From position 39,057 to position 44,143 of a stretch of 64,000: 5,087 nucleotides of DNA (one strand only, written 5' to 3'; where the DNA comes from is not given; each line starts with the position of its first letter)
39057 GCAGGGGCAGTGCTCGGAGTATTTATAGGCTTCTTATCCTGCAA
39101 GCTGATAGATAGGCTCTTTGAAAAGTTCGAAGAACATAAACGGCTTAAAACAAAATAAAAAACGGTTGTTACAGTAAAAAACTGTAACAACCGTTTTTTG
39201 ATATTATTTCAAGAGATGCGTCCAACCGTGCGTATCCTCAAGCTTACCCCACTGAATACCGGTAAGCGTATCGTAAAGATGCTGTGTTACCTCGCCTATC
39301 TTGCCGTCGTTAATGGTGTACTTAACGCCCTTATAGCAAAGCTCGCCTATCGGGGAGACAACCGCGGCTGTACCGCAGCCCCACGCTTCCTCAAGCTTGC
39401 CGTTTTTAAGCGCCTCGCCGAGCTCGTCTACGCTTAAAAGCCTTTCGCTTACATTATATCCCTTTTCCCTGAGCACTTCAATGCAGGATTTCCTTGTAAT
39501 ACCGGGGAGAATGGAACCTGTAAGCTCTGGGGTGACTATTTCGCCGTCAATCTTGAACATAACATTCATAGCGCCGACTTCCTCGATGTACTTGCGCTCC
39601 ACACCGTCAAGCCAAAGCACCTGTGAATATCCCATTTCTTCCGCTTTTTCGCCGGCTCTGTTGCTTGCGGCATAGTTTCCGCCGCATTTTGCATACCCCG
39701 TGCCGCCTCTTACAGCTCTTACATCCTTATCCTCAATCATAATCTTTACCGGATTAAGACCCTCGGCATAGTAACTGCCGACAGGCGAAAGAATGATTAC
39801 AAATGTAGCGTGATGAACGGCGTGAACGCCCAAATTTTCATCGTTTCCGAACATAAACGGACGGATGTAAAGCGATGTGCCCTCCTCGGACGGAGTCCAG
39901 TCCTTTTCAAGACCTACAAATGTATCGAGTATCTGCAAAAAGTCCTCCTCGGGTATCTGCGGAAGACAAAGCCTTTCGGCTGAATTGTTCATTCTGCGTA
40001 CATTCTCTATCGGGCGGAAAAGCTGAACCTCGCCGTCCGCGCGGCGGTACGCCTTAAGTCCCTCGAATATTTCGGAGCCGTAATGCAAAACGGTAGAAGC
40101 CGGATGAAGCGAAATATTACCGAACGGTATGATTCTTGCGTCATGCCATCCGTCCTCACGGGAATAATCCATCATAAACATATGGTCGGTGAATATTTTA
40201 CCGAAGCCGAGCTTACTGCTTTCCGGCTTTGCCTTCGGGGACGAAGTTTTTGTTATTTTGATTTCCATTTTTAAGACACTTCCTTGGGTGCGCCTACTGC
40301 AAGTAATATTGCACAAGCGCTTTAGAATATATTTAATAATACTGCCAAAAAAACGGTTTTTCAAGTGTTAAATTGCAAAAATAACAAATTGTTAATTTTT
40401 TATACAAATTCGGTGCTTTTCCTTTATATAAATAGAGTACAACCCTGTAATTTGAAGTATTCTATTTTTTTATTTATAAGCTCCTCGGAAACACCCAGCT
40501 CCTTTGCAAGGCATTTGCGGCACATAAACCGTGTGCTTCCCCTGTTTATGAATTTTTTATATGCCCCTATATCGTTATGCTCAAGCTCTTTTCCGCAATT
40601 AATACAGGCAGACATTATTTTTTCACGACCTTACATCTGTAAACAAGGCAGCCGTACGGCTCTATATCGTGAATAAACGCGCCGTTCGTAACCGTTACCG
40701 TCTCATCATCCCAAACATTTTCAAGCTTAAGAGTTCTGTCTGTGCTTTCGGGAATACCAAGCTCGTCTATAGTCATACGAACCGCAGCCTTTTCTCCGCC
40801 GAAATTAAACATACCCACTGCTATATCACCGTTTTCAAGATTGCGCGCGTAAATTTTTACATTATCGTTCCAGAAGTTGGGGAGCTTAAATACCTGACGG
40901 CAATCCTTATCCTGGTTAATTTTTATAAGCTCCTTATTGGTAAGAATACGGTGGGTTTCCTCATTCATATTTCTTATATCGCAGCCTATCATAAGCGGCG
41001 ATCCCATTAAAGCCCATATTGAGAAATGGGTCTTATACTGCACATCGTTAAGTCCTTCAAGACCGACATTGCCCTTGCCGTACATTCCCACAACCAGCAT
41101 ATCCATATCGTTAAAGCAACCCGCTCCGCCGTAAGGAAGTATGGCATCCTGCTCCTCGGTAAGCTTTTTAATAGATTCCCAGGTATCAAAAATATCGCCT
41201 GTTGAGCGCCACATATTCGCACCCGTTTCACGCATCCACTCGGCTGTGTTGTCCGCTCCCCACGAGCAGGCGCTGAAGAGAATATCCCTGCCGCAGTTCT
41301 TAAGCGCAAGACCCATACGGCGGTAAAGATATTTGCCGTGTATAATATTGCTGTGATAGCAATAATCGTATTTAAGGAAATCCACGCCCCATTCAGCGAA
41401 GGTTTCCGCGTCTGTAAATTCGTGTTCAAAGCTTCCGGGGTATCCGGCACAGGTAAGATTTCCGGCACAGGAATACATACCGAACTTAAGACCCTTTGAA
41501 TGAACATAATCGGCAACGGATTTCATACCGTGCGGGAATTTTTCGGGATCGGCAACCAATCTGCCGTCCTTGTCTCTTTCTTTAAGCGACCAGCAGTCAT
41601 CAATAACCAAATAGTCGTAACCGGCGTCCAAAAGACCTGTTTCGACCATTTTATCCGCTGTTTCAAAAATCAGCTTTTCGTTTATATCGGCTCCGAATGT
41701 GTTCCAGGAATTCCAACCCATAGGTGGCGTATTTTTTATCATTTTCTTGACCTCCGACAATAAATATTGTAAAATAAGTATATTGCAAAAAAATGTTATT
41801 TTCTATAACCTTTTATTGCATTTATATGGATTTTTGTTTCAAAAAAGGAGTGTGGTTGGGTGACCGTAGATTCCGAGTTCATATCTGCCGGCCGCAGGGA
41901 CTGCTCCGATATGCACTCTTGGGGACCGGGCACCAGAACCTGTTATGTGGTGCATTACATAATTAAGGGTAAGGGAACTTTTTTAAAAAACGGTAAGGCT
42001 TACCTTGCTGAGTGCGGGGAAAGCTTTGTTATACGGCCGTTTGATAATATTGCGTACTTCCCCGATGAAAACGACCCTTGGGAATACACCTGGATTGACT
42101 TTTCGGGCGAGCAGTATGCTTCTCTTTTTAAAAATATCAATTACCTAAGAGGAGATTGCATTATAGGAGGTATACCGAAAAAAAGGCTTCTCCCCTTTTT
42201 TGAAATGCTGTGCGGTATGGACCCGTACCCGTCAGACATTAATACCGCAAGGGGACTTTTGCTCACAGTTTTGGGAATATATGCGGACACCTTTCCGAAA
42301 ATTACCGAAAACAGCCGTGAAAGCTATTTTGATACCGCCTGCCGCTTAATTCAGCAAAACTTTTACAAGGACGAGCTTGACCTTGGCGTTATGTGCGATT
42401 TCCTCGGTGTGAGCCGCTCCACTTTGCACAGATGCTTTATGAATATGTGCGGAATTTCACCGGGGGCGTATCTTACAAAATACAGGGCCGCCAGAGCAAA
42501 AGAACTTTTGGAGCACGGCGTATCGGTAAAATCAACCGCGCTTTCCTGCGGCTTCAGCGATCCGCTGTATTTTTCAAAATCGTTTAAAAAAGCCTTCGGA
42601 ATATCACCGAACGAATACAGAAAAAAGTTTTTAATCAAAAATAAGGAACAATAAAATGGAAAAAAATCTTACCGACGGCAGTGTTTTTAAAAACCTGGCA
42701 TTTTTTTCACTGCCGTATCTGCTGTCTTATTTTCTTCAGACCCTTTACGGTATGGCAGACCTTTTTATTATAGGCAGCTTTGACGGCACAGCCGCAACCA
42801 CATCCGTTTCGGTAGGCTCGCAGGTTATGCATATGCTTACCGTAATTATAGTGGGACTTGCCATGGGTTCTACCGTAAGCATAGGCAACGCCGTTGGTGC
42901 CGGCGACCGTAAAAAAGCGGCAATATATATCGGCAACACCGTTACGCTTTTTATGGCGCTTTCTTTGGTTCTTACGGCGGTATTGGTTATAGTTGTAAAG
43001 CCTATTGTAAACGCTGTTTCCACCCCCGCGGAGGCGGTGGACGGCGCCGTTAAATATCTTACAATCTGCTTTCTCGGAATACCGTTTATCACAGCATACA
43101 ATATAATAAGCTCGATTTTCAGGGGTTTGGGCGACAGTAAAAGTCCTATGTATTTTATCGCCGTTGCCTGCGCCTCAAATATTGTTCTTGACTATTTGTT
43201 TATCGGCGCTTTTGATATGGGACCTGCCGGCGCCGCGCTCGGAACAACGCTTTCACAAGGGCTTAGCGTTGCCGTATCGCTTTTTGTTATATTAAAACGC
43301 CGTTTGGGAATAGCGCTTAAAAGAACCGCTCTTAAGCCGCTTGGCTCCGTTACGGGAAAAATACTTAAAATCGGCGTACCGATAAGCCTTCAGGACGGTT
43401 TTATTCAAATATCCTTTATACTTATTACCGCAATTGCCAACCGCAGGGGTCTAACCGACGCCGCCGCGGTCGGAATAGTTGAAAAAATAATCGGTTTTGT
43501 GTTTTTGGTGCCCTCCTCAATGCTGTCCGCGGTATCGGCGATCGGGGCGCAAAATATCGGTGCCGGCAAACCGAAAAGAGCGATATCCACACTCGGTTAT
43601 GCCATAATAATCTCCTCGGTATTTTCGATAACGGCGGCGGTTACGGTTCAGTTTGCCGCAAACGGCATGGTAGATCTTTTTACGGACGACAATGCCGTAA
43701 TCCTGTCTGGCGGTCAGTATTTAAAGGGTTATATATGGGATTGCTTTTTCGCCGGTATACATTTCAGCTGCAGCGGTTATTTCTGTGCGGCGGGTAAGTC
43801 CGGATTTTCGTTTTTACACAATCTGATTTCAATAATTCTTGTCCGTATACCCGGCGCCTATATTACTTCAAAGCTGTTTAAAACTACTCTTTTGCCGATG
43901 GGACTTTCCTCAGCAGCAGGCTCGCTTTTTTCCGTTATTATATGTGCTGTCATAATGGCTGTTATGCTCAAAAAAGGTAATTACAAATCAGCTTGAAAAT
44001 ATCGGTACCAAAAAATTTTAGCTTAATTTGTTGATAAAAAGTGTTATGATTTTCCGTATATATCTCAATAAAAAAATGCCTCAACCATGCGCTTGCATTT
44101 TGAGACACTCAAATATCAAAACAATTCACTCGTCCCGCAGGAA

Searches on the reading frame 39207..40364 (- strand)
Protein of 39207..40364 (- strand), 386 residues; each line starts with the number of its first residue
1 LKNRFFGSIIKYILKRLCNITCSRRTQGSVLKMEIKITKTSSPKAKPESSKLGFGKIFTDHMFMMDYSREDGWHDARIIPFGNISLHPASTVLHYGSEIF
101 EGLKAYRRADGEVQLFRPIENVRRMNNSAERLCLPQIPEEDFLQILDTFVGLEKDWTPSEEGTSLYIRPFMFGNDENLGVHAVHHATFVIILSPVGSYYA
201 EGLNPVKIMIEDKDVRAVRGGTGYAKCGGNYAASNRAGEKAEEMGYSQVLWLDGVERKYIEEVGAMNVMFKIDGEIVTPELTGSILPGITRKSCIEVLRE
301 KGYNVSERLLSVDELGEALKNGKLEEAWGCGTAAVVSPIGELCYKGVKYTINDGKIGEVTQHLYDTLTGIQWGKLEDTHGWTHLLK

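Call 46: search_protein_families(library=pfam, proteins=[window:39207-40364:-], max_evalue=0.00001)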
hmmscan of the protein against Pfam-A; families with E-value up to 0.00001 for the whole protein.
window:39207-40364:- (386 aa): 1 family
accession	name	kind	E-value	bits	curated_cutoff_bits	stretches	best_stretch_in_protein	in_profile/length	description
PF01063.24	Aminotran_4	-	2.1e-31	109.9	28.5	1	99-341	2-222/223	Amino-transferase class IV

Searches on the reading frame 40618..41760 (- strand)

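Call 46: search_protein_families(library=pfam, proteins=[window:40618-41760:-], max_evalue=0.00001)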
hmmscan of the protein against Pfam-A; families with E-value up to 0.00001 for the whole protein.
window:40618-41760:- (381 aa): 3 families
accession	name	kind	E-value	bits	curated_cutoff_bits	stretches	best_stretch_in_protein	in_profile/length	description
PF16499.11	Melibiase_2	-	9.1e-79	265.1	23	1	11-284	1-284/284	Alpha galactosidase A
PF17801.7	Melibiase_C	-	1.6e-10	41.3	22.9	1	299-375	2-70/71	Alpha galactosidase C-terminal beta sandwich domain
PF02065.24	Melibiase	-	1.8e-08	34.2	27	1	7-96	36-123/347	Melibiase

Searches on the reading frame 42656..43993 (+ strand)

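Call 46: search_protein_families(library=pfam, proteins=[window:42656-43993:+], max_evalue=0.00001)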
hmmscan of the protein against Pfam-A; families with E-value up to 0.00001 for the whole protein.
window:42656-43993:+ (446 aa): 1 family
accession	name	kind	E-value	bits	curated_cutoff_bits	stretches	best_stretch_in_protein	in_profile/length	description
PF01554.23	MatE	-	2.6e-51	174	24.9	2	20-181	1-161/161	MatE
